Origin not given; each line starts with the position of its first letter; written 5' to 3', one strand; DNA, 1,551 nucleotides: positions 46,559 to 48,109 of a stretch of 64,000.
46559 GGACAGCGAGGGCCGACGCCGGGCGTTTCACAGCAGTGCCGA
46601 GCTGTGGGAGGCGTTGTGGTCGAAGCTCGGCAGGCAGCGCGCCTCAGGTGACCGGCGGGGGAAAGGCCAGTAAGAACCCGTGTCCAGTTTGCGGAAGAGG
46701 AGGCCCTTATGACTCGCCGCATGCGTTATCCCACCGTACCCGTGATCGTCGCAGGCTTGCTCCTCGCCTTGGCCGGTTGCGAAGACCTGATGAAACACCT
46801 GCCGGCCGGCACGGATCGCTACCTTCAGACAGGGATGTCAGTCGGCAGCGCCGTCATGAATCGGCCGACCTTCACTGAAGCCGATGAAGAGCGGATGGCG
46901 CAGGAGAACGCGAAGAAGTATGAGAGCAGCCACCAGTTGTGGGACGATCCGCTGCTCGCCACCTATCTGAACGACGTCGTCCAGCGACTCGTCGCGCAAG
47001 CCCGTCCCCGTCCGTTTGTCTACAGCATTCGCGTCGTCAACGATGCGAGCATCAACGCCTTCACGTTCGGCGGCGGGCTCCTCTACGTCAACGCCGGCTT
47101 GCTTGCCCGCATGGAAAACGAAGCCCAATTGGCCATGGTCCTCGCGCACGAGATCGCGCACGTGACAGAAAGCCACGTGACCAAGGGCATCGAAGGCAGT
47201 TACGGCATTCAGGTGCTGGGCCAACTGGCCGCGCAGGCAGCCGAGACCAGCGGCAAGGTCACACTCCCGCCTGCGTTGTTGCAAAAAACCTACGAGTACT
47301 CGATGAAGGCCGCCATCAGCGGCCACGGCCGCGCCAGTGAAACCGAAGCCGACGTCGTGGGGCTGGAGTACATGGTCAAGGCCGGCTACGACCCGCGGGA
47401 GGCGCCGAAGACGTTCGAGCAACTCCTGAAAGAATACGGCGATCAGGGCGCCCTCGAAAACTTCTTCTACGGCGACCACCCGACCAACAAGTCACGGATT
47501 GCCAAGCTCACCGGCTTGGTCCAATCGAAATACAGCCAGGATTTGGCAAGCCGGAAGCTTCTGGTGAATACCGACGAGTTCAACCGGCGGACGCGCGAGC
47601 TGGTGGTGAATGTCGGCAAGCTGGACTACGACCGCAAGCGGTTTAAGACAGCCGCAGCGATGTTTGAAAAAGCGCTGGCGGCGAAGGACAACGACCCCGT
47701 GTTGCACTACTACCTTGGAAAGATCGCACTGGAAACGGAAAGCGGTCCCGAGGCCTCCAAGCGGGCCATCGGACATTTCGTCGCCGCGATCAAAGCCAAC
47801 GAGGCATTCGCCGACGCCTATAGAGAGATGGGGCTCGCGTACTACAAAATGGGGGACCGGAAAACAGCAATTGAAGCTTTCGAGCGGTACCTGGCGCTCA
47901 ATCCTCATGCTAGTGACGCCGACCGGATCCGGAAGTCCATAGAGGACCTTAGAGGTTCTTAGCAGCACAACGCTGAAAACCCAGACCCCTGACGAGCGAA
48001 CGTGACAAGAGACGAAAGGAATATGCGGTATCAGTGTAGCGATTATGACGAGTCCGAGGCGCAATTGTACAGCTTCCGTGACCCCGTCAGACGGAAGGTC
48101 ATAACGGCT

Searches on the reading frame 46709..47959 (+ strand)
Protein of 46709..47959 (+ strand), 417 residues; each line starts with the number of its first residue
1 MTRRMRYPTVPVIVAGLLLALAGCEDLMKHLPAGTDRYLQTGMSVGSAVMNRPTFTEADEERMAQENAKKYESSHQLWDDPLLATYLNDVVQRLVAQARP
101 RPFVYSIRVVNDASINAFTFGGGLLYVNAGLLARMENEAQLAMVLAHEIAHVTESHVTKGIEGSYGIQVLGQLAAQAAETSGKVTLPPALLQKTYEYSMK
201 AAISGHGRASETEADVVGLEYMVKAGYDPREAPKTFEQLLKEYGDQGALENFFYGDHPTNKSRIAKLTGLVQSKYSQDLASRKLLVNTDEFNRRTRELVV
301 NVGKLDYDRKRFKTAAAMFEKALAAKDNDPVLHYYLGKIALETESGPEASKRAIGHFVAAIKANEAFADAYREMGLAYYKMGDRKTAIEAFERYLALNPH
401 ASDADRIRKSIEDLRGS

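Call 4: search_protein_families(library=pfam, proteins=[window:46709-47959:+], max_evalue=1)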
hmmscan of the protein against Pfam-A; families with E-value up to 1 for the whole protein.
window:46709-47959:+ (417 aa): 21 families
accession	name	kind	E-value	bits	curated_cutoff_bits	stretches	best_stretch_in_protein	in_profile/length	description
PF01435.24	Peptidase_M48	-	2e-27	96.7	20.3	1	83-269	3-184/186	Peptidase family M48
PF13371.12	TPR_9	-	1.7e-10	41.2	35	1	369-410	30-71/73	Tetratricopeptide repeat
PF07719.23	TPR_2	-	5.7e-09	35.9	27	1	368-400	1-33/34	Tetratricopeptide repeat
PF13414.12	TPR_11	-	1.6e-08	34.5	26.8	2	353-382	13-42/42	TPR repeat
PF13428.12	TPR_14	-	1.1e-07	32.2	23.5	2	369-404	2-37/44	Tetratricopeptide repeat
PF14559.12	TPR_19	-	2.5e-07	31.4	25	2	309-351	4-46/68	Tetratricopeptide repeat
PF13432.12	TPR_16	-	4.5e-07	30.6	32.7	2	352-401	15-64/65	Tetratricopeptide repeat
PF00515.34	TPR_1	-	7.2e-07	29.2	27.8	1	368-400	1-33/34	Tetratricopeptide repeat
PF13181.12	TPR_8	-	1.6e-05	25.1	25.7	1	369-399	2-32/34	Tetratricopeptide repeat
PF13424.12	TPR_12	-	3.2e-05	24.5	30.1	1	368-397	45-74/77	Tetratricopeptide repeat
PF13174.12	TPR_6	-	6.4e-05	23.8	26.3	1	369-399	1-31/33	Tetratricopeptide repeat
PF23914.1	TPR_CcmH_CycH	-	0.00034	20.9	42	1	303-401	57-154/158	Cytochrome c-type biogenesis protein H TPR domain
PF13431.12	TPR_17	-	0.00056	20.4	24.4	0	319-342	2-25/34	Tetratricopeptide repeat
PF13176.12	TPR_7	-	0.0013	19.1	27.9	1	371-400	2-31/36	Tetratricopeptide repeat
PF13525.12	YfiO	-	0.012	15.8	25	1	376-406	50-80/203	Outer membrane lipoprotein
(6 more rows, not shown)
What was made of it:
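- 46709..47962 (+): M48 metalloprotease with C-terminal TPR and a lipobox (LALAGC). It is a core gene and a recurrent neighbour of the family. Pfam PF01435 at 2e-27 plus TPR families (call 4).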

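Call 22: search_protein_families(library=padloc, proteins=[window:46709-47959:+], max_evalue=0.1)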
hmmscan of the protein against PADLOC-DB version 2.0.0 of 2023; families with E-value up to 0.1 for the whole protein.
window:46709-47959:+ (417 aa): 1 family
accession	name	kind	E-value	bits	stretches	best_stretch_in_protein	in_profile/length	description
PDLC04481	PDC-M16B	-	0.0016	15.3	1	295-354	145-204/471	-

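Call 31: list_cluster_members(proteins=[P0001, P0007, P0038, window:46709-47959:+, window:50890-51858:+, P0002, P0003])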
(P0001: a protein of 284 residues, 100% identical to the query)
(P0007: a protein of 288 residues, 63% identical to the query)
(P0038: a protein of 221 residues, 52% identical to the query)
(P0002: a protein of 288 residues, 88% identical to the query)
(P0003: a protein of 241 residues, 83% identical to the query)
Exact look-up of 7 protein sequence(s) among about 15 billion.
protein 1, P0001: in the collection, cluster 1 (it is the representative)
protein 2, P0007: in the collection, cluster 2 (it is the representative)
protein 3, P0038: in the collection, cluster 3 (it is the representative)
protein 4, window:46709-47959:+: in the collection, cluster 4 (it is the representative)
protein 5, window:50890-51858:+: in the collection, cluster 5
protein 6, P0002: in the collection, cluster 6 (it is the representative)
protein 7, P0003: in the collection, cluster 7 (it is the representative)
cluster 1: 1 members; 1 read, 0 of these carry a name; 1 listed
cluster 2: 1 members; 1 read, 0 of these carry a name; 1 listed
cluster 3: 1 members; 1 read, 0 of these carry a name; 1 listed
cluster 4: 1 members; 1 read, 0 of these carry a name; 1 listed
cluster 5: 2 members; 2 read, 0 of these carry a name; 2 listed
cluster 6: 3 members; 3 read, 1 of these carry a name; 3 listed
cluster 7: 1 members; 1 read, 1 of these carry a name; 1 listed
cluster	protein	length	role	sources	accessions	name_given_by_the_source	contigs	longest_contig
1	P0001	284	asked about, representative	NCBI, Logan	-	-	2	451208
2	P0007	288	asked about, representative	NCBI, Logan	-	-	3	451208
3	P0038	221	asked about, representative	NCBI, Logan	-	-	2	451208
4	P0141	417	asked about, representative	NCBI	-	-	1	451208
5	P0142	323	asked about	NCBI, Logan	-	-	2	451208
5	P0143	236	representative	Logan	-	-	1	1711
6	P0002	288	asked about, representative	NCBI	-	-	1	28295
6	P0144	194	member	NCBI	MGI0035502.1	MAG: hypothetical protein ACRD98_06515, partial [Nitrososphaera sp.]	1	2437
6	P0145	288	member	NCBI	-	-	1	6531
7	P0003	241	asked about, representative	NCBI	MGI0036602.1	MAG: hypothetical protein ACRD98_12120, partial [Nitrososphaera sp.]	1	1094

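Call 50: find_homologous_proteins(query=window:46709-47959:+, max_evalue=1e-60)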
Query window:46709-47959:+ (417 aa): 238 proteins with E <= 1e-60 among 8000 candidates; the best 120 are listed.
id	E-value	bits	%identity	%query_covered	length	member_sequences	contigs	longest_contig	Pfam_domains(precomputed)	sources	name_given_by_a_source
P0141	1.7e-272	921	100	100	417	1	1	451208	PF14559.13,PF01435.25,PF13414.13,PF13371.13,PF00515.35,PF13424.13,PF21033.5,PF13432.13,PF13428.13,PF13181.13,PF07719.24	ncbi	-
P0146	6.0e-253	857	93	100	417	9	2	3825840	PF01435.25,PF13414.13,PF13371.13,PF21033.5,PF13432.13,PF13428.13,PF07719.24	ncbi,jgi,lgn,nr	ncbi:MAG TPA: tetratricopeptide repeat protein [Nitrospiraceae bacterium]|jgi:predicted Zn-dependent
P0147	5.2e-246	834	91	100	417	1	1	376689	PF14559.13,PF01435.25,PF13414.13,PF13371.13,PF00515.35,PF21033.5,PF13428.13,PF07719.24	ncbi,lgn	ncbi:MAG: tetratricopeptide repeat protein [Nitrospirota bacterium]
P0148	2.8e-238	809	88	100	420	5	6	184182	PF14559.13,PF01435.25,PF13414.13,PF13371.13,PF13428.13,PF07719.24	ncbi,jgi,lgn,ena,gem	-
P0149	7.2e-230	781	83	100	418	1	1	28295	PF14559.13,PF01435.25,PF13431.13,PF13414.13,PF13371.13,PF21033.5,PF13432.13,PF13428.13,PF07719.24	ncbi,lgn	-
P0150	1.5e-206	704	78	97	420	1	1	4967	PF14559.13,PF01435.25,PF13414.13,PF13371.13,PF00515.35,PF13432.13,PF13428.13,PF07719.24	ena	-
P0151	3.2e-206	703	77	97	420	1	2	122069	PF01435.25,PF13414.13,PF13371.13,PF07719.24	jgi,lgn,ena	-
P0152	3.6e-204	696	75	100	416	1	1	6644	PF14559.13,PF01435.25,PF13414.13,PF13371.13,PF13432.13,PF07719.24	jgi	jgi:predicted Zn-dependent protease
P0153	2.5e-196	670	75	97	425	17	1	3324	PF14559.13,PF01435.25,PF13414.13,PF13371.13,PF21033.5,PF13432.13,PF13428.13,PF07719.24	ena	-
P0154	3.3e-191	654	73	94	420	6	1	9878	PF01435.25,PF13414.13,PF13371.13,PF00515.35,PF13432.13,PF07719.24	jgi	jgi:predicted Zn-dependent protease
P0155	9.5e-191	652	69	100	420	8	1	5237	PF01435.25,PF13414.13,PF13371.13,PF00515.35,PF13432.13,PF07719.24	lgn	-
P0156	1.7e-190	651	71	98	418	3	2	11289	PF01435.25,PF13414.13,PF13371.13,PF00515.35,PF21033.5,PF13432.13,PF07719.24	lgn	-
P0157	2.1e-190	651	70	100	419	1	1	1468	PF14559.13,PF01435.25,PF13414.13,PF13371.13,PF00515.35,PF13432.13,PF13428.13,PF07719.24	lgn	-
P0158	3.7e-190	650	71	99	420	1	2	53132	PF14559.13,PF01435.25,PF13431.13,PF13414.13,PF13371.13,PF13432.13,PF13428.13,PF07719.24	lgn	-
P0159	3.8e-190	650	72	95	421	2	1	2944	PF01435.25,PF13414.13,PF13371.13,PF00515.35,PF13432.13,PF07719.24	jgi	jgi:beta-barrel assembly-enhancing protease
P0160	8.0e-190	649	70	98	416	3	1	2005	PF01435.25,PF23914.2,PF13414.13,PF13371.13,PF00515.35,PF13432.13,PF07719.24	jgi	jgi:beta-barrel assembly-enhancing protease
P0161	1.3e-189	648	70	99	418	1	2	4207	PF01435.25,PF13414.13,PF13371.13,PF00515.35,PF13432.13,PF07719.24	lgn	-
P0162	1.7e-189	648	70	99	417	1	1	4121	PF14559.13,PF01435.25,PF13414.13,PF13371.13,PF00515.35,PF13424.13,PF13432.13,PF13428.13,PF13181.13,PF07719.24,PF13174.13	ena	-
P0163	2.2e-188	644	71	97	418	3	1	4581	PF14559.13,PF01435.25,PF13431.13,PF13414.13,PF13371.13,PF00515.35,PF13432.13,PF13428.13,PF07719.24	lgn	-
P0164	3.4e-188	644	69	98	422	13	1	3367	PF01435.25,PF13414.13,PF13371.13,PF00515.35,PF13432.13,PF07719.24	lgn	-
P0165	1.1e-187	642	71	98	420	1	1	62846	PF01435.25,PF13431.13,PF13414.13,PF13371.13,PF13432.13,PF13428.13,PF07719.24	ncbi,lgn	-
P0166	2.5e-186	638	69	97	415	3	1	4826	PF01435.25,PF13431.13,PF13414.13,PF13371.13,PF00515.35,PF13424.13,PF13432.13,PF07719.24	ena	-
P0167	1.1e-185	635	70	98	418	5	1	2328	PF14559.13,PF01435.25,PF13431.13,PF13414.13,PF13371.13,PF00515.35,PF13432.13,PF07719.24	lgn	-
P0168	4.7e-185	633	70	97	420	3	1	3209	PF01435.25,PF13414.13,PF13371.13,PF00515.35,PF13432.13,PF07719.24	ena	-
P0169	1.3e-184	632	70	95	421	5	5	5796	PF01435.25,PF13414.13,PF13371.13,PF00515.35,PF13432.13,PF07719.24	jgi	jgi:beta-barrel assembly-enhancing protease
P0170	5.2e-184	630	71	96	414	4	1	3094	PF14559.13,PF01435.25,PF13414.13,PF13371.13,PF00515.35,PF13424.13,PF13432.13,PF13181.13,PF07719.24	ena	-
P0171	3.0e-183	627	67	100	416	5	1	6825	PF01435.25,PF13414.13,PF13371.13,PF00515.35,PF07719.24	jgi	jgi:beta-barrel assembly-enhancing protease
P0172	3.2e-183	627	69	95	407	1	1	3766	PF01435.25,PF13431.13,PF13414.13,PF13371.13,PF00515.35,PF21033.5,PF13432.13,PF07719.24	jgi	jgi:predicted Zn-dependent protease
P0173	6.5e-183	626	69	96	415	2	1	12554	PF01435.25,PF13431.13,PF23914.2,PF13414.13,PF13428.13,PF14559.13,PF13371.13,PF00515.35,PF13424.13,PF21033.5,PF13432.13,PF13181.13,PF07719.24,PF13174.13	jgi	jgi:predicted Zn-dependent protease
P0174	6.3e-181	620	69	97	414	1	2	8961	PF01435.25,PF13431.13,PF13414.13,PF13428.13,PF14559.13,PF13371.13,PF00515.35,PF13424.13,PF21033.5,PF13432.13,PF13181.13,PF07719.24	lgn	-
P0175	1.9e-180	618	69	97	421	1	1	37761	PF14559.13,PF01435.25,PF13414.13,PF13371.13,PF00515.35,PF13424.13,PF21033.5,PF13432.13,PF13428.13,PF07719.24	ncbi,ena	-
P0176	6.7e-179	613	67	98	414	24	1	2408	PF01435.25,PF23914.2,PF13414.13,PF13428.13,PF14559.13,PF13371.13,PF00515.35,PF13424.13,PF21033.5,PF13432.13,PF13181.13,PF07719.24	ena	-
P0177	1.6e-177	609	67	100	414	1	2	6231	PF14559.13,PF01435.25,PF13414.13,PF13371.13,PF00515.35,PF12895.14,PF13424.13,PF13432.13,PF13428.13,PF13181.13,PF07719.24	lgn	-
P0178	1.4e-175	602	70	94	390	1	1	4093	PF14559.13,PF01435.25,PF13431.13,PF13414.13,PF00515.35,PF13432.13,PF07719.24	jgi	jgi:predicted Zn-dependent protease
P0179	1.8e-175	602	66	100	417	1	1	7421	PF14559.13,PF01435.25,PF23914.2,PF13414.13,PF13371.13,PF00515.35,PF13424.13,PF13432.13,PF13428.13,PF07719.24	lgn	-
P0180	3.1e-174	598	69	95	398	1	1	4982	PF01435.25,PF23914.2,PF13414.13,PF13371.13,PF00515.35,PF13432.13,PF07719.24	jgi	jgi:predicted Zn-dependent protease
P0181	3.3e-173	594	66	98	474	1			PF01435.25,PF13414.13,PF13371.13,PF07719.24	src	-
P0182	1.1e-172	593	67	96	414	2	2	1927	PF25063.1,PF01435.25,PF13431.13,PF13414.13,PF13428.13,PF14559.13,PF13371.13,PF00515.35,PF12895.14,PF13424.13,PF13432.13,PF13181.13,PF07719.24,PF13174.13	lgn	-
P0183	8.0e-172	590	67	97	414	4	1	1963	PF01435.25,PF13431.13,PF13414.13,PF13428.13,PF14559.13,PF13371.13,PF00515.35,PF13424.13,PF13432.13,PF13181.13,PF07719.24,PF13174.13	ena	-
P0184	3.6e-164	565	61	97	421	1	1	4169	PF01435.25,PF13371.13,PF07719.24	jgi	jgi:predicted Zn-dependent protease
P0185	1.6e-163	563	64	96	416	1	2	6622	PF14559.13,PF01435.25,PF13414.13,PF13371.13,PF00515.35,PF13424.13,PF21033.5,PF13432.13,PF13428.13,PF07719.24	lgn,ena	-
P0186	1.1e-159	550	71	85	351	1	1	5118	PF14559.13,PF01435.25,PF13414.13,PF13371.13,PF00515.35,PF13424.13,PF13432.13,PF13428.13,PF13181.13,PF07719.24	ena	-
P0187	3.2e-159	548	64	98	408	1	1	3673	PF14559.13,PF01435.25,PF13371.13,PF00515.35,PF13424.13,PF13432.13,PF13428.13,PF13181.13,PF07719.24,PF13174.13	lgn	-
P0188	5.2e-159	548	69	88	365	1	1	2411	PF14559.13,PF01435.25,PF13414.13,PF13371.13,PF13432.13,PF07719.24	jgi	jgi:predicted Zn-dependent protease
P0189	1.5e-158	546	61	98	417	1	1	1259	PF01435.25,PF13371.13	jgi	jgi:predicted Zn-dependent protease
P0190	2.5e-158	545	67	90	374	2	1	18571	PF14559.13,PF01435.25,PF13414.13,PF13371.13,PF00515.35,PF13432.13,PF13428.13,PF07719.24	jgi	-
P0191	4.8e-156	538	58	100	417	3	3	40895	PF14559.13,PF01435.25,PF13414.13,PF13371.13,PF00515.35,PF13432.13,PF13428.13,PF13181.13,PF07719.24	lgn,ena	-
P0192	8.2e-156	537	62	100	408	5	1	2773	PF01435.25,PF13371.13,PF13424.13,PF13432.13,PF13428.13,PF13181.13,PF07719.24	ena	-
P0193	1.2e-155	537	66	87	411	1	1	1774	PF14559.13,PF01435.25,PF23914.2,PF13414.13,PF13371.13,PF00515.35,PF21033.5,PF13432.13,PF13428.13,PF07719.24,PF13174.13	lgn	-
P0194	1.7e-155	536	59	100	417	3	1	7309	PF14559.13,PF01435.25,PF13414.13,PF13371.13,PF00515.35,PF13432.13,PF13428.13,PF13181.13,PF07719.24,PF13174.13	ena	-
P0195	3.7e-155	535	61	97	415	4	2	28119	PF14559.13,PF01435.25,PF13414.13,PF13371.13,PF13432.13,PF13428.13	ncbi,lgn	-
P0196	7.0e-155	534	62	94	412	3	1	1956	PF14559.13,PF01435.25,PF13371.13,PF00515.35,PF13424.13,PF13432.13,PF13428.13,PF13181.13,PF07719.24,PF13174.13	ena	-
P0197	2.8e-154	532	61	100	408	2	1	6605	PF14559.13,PF01435.25,PF13371.13,PF13432.13,PF13428.13,PF13181.13,PF07719.24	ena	-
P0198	5.3e-154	531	62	95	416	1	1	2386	PF01435.25,PF13414.13,PF13371.13,PF13432.13,PF13428.13,PF07719.24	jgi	jgi:predicted Zn-dependent protease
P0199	8.3e-154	531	64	88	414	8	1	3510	PF14559.13,PF01435.25,PF13414.13,PF13371.13,PF00515.35,PF13432.13,PF13428.13,PF07719.24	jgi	jgi:predicted Zn-dependent protease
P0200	8.0e-152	524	58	99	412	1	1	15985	PF14559.13,PF01435.25,PF13414.13,PF13371.13,PF07719.24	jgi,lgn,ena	-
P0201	1.9e-151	523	58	98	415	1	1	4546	PF14559.13,PF01435.25,PF13414.13,PF13371.13,PF21033.5,PF13432.13,PF13181.13,PF07719.24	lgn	-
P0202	2.3e-151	522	60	98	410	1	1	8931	PF14559.13,PF01435.25,PF13371.13,PF00515.35,PF13424.13,PF13432.13,PF13428.13,PF13181.13,PF07719.24,PF13174.13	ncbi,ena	-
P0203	4.1e-151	522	60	98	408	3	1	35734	PF14559.13,PF01435.25,PF13414.13,PF13371.13,PF00515.35,PF13432.13,PF13428.13,PF07719.24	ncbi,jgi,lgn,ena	-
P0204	5.4e-151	521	59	97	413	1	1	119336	PF14559.13,PF01435.25,PF13431.13,PF13414.13,PF13371.13,PF00515.35,PF13432.13,PF13428.13,PF07719.24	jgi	jgi:predicted Zn-dependent protease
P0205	8.7e-151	521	62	90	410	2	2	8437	PF14559.13,PF01435.25,PF13431.13,PF13414.13,PF13371.13,PF00515.35,PF13432.13,PF13428.13,PF13181.13,PF07719.24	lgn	-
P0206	5.7e-150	518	60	97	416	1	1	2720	PF14559.13,PF01435.25,PF13371.13,PF13432.13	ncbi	-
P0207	6.2e-150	518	67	85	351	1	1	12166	PF01435.25,PF23914.2,PF13414.13,PF13428.13,PF14559.13,PF13371.13,PF00515.35,PF13424.13,PF21033.5,PF13432.13,PF13181.13,PF07719.24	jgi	jgi:beta-barrel assembly-enhancing protease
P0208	1.2e-149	517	62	90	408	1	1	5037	PF01435.25,PF13414.13,PF13371.13,PF00515.35,PF13432.13,PF07719.24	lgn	-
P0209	2.0e-149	516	59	97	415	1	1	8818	PF14559.13,PF01435.25,PF13431.13,PF13414.13,PF13371.13,PF00515.35,PF13424.13,PF21033.5,PF13432.13,PF13428.13,PF07719.24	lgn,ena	-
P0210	2.5e-149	516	59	97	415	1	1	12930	PF14559.13,PF01435.25,PF13371.13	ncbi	-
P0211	2.5e-149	516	61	90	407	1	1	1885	PF01435.25,PF13414.13,PF13371.13,PF00515.35,PF13432.13,PF13428.13,PF07719.24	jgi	jgi:predicted Zn-dependent protease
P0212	2.8e-149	516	61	90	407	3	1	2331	PF01435.25,PF13414.13,PF13371.13,PF00515.35,PF13432.13,PF13428.13,PF07719.24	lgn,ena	-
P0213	3.3e-149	515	61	97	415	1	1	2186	PF14559.13,PF01435.25,PF13414.13,PF13371.13,PF13432.13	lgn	-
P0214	1.3e-148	513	63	88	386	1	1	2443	PF14559.13,PF01435.25,PF13371.13,PF13428.13,PF07719.24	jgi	jgi:predicted Zn-dependent protease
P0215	2.6e-148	512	61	89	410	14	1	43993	PF01435.25,PF13414.13,PF13371.13,PF00515.35,PF13428.13,PF07719.24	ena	-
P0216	4.2e-147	508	63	88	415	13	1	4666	PF14559.13,PF01435.25,PF13371.13,PF13428.13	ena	-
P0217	1.0e-146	507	61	92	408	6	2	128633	PF01435.25,PF13414.13,PF13371.13,PF00515.35,PF13432.13,PF13428.13,PF07719.24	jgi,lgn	jgi:predicted Zn-dependent protease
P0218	2.9e-146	506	58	99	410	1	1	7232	PF14559.13,PF01435.25,PF13414.13,PF13371.13,PF00515.35,PF13432.13,PF13428.13,PF07719.24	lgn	-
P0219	3.9e-146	505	62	87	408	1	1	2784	PF01435.25,PF13414.13,PF13371.13,PF00515.35,PF13432.13,PF13428.13,PF07719.24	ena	-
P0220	6.2e-146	505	58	97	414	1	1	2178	PF14559.13,PF01435.25,PF13414.13,PF13371.13,PF13428.13,PF07719.24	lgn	-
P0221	6.4e-145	501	58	96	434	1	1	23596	PF14559.13,PF01435.25,PF13414.13,PF13371.13,PF00515.35,PF13432.13,PF07719.24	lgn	-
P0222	1.0e-144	501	61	88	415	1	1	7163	PF14559.13,PF01435.25,PF13431.13,PF13414.13,PF13371.13,PF13432.13,PF13428.13,PF07719.24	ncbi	-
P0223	3.4e-143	496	57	99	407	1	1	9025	PF14559.13,PF01435.25,PF13414.13,PF13371.13,PF21033.5,PF13432.13,PF13181.13,PF07719.24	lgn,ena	-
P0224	3.6e-143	495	59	96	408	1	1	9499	PF14559.13,PF01435.25,PF13371.13,PF13432.13,PF07719.24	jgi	jgi:predicted Zn-dependent protease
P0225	5.8e-143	495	59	96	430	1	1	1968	PF14559.13,PF01435.25,PF13414.13,PF13371.13,PF13432.13,PF13428.13,PF07719.24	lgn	-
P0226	1.0e-141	491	76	68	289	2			PF01435.25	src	-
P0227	1.4e-141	490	61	85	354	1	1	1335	PF14559.13,PF01435.25,PF13414.13,PF13371.13,PF00515.35,PF21033.5,PF13432.13,PF13428.13,PF07719.24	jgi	jgi:predicted Zn-dependent protease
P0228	8.7e-140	484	59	90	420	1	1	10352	PF14559.13,PF01435.25,PF13414.13,PF13371.13,PF13432.13,PF07719.24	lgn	-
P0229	2.4e-138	480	60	89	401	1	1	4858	PF14559.13,PF01435.25,PF13414.13,PF13371.13,PF13432.13,PF07719.24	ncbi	-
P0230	2.4e-137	476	55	100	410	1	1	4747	PF14559.13,PF01435.25,PF13431.13,PF13414.13,PF13371.13,PF00515.35,PF21033.5,PF13432.13,PF13428.13,PF13181.13,PF07719.24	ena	-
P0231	6.4e-137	475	55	99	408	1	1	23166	PF14559.13,PF01435.25,PF13414.13,PF13371.13,PF13432.13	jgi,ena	-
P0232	1.9e-136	473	59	90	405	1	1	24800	PF14559.13,PF01435.25,PF23914.2,PF13414.13,PF13371.13,PF00515.35,PF13424.13,PF13428.13,PF07719.24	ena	-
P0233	2.9e-136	473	58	89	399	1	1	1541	PF14559.13,PF01435.25,PF13371.13,PF13432.13,PF13428.13,PF07719.24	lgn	-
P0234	8.8e-136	471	56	100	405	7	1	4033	PF01435.25,PF23914.2,PF13414.13,PF13371.13,PF13424.13,PF07719.24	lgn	-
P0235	9.2e-136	471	64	81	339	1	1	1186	PF01435.25,PF13414.13,PF13371.13,PF00515.35,PF13432.13,PF13428.13,PF07719.24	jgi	jgi:predicted Zn-dependent protease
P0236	1.3e-135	471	56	96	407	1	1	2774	PF14559.13,PF01435.25,PF13371.13,PF13432.13,PF13428.13,PF07719.24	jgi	jgi:predicted Zn-dependent protease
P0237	4.8e-135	469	57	89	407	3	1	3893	PF14559.13,PF01435.25,PF13432.13,PF07719.24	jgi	jgi:beta-barrel assembly-enhancing protease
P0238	5.0e-135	469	57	89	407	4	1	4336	PF14559.13,PF01435.25,PF13432.13,PF07719.24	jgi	jgi:predicted Zn-dependent protease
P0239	1.9e-134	467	56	89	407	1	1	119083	PF14559.13,PF01435.25,PF13414.13,PF13371.13,PF13432.13,PF07719.24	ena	-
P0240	3.6e-134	466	55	97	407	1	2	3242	PF14559.13,PF01435.25,PF13414.13,PF13371.13,PF13432.13,PF07719.24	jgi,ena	-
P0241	8.8e-134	465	54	96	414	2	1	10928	PF14559.13,PF01435.25,PF13414.13,PF13371.13,PF13432.13,PF13428.13,PF07719.24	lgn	-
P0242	1.5e-133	464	54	97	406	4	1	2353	PF14559.13,PF01435.25,PF13414.13,PF13371.13,PF13432.13,PF07719.24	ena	-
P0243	2.8e-133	463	57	90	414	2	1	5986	PF01435.25,PF13371.13,PF13432.13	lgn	-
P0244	4.0e-133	462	75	62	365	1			PF01435.25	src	-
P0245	4.2e-133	462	54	99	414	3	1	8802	PF14559.13,PF01435.25,PF13414.13,PF13371.13,PF00515.35,PF13424.13,PF13432.13,PF13428.13,PF13181.13,PF07719.24,PF13174.13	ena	-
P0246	4.9e-133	462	54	100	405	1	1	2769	PF14559.13,PF01435.25,PF23914.2,PF13371.13,PF00515.35,PF13432.13,PF13428.13,PF07719.24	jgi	jgi:beta-barrel assembly-enhancing protease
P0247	5.6e-133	462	55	95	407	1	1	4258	PF14559.13,PF01435.25,PF13414.13,PF13371.13,PF13432.13,PF13428.13,PF07719.24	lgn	-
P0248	7.6e-133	462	59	90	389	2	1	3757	PF14559.13,PF01435.25,PF13414.13,PF13371.13,PF00515.35,PF13432.13,PF13428.13,PF07719.24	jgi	jgi:predicted Zn-dependent protease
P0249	1.1e-132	461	55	98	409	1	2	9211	PF14559.13,PF01435.25,PF13414.13,PF13371.13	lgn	-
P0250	1.3e-132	461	56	91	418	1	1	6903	PF14559.13,PF01435.25,PF13414.13,PF13371.13,PF13432.13,PF07719.24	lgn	-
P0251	2.7e-132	460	56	95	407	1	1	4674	PF01435.25,PF13414.13,PF21033.5,PF13181.13,PF07719.24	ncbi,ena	-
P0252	4.8e-132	459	57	89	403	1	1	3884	PF14559.13,PF01435.25,PF13414.13,PF13371.13,PF13432.13,PF13428.13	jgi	jgi:beta-barrel assembly-enhancing protease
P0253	6.2e-132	459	56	89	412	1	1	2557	PF01435.25,PF13414.13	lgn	-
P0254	1.2e-131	458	57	89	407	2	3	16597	PF14559.13,PF01435.25,PF13414.13,PF13371.13,PF13432.13,PF07719.24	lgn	-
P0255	1.4e-131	457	55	92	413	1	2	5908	PF01435.25,PF13414.13,PF13371.13,PF13432.13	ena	-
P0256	2.0e-131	457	56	92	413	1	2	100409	PF01435.25,PF13414.13,PF13371.13,PF13432.13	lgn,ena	-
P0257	2.3e-131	457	55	92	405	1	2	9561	PF01435.25,PF13414.13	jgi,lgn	jgi:predicted Zn-dependent protease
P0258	3.2e-131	456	54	97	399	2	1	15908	PF14559.13,PF01435.25,PF13414.13,PF13371.13,PF13432.13,PF13428.13,PF07719.24,PF13174.13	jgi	jgi:predicted Zn-dependent protease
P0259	3.9e-131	456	57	93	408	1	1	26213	PF01435.25,PF13371.13,PF13424.13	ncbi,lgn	ncbi:MAG: M48 family metalloprotease [Trueperaceae bacterium]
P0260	5.5e-131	455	54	97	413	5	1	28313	PF14559.13,PF01435.25,PF13414.13,PF13371.13,PF13432.13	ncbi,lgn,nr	ncbi:MAG TPA: M48 family metalloprotease [Thermoanaerobaculia bacterium]|nr:M48 family metalloprotea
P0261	6.5e-131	455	55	89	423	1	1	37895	PF14559.13,PF01435.25,PF13414.13,PF13371.13,PF13424.13,PF13432.13,PF13428.13,PF07719.24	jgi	jgi:beta-barrel assembly-enhancing protease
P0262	6.9e-131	455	56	89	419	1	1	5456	PF01435.25,PF13371.13,PF13432.13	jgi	jgi:predicted Zn-dependent protease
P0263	7.1e-131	455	56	89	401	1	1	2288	PF14559.13,PF01435.25,PF13414.13,PF13371.13,PF13424.13,PF21033.5,PF13432.13,PF13181.13,PF07719.24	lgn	-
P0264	7.6e-131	455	55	91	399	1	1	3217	PF14559.13,PF01435.25,PF13371.13,PF13428.13,PF07719.24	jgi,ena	-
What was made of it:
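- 46709..47962 (+): It is more widespread than the family (call 50).
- Tried and rejected: It is probably a binning error, because flanking genes place the window in Nitrospirota (call 50).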
